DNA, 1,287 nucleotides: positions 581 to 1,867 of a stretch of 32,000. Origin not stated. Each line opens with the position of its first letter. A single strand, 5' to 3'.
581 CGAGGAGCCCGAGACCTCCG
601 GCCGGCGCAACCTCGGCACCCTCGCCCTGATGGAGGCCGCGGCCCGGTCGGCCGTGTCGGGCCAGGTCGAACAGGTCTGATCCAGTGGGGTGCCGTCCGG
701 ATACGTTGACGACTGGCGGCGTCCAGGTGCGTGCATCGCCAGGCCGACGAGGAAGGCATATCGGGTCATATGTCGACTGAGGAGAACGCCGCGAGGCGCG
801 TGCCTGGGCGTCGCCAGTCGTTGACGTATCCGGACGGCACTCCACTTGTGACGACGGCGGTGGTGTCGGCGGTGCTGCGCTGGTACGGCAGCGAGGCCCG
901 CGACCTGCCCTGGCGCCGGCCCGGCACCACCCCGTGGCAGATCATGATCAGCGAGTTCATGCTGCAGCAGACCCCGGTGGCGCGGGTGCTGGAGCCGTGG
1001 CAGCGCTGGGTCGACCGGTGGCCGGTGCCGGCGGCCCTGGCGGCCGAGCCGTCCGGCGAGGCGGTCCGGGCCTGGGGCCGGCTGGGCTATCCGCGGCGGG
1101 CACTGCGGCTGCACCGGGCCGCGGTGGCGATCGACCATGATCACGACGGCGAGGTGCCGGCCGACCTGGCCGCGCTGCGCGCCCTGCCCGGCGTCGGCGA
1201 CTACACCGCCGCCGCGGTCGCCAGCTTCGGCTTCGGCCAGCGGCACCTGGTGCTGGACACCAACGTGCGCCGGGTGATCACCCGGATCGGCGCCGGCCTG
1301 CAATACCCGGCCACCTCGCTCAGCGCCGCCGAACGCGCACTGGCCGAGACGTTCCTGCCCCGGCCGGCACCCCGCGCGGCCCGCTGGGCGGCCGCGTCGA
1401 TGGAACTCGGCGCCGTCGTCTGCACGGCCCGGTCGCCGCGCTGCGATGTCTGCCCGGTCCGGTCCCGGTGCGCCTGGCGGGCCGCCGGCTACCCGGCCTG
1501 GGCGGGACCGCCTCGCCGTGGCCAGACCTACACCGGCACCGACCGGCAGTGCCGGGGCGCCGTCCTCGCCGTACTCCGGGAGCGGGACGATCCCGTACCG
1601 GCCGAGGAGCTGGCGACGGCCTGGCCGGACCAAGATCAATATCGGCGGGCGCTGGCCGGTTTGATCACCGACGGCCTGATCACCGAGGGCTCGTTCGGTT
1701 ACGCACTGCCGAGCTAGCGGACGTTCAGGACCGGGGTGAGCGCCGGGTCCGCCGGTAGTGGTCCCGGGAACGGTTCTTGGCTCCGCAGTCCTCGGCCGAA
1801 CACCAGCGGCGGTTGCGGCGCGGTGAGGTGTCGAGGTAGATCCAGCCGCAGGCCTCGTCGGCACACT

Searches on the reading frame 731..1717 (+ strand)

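Call 7: search_protein_families(library=pfam, proteins=[window:731-1717:+])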
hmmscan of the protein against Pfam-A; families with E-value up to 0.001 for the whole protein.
window:731-1717:+ (328 aa): 3 families
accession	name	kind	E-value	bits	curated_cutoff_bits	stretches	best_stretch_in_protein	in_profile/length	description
PF00730.31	HhH-GPD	-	1.1e-09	39.1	26.2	1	73-188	1-88/108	HhH-GPD superfamily base excision DNA repair protein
PF00633.29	HHH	-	8.8e-07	28.9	24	1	138-166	2-30/30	Helix-hairpin-helix motif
PF10576.14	EndIII_4Fe-2S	-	1.6e-05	25.4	20.5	1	231-247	1-17/17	Iron-sulfur binding domain of endonuclease III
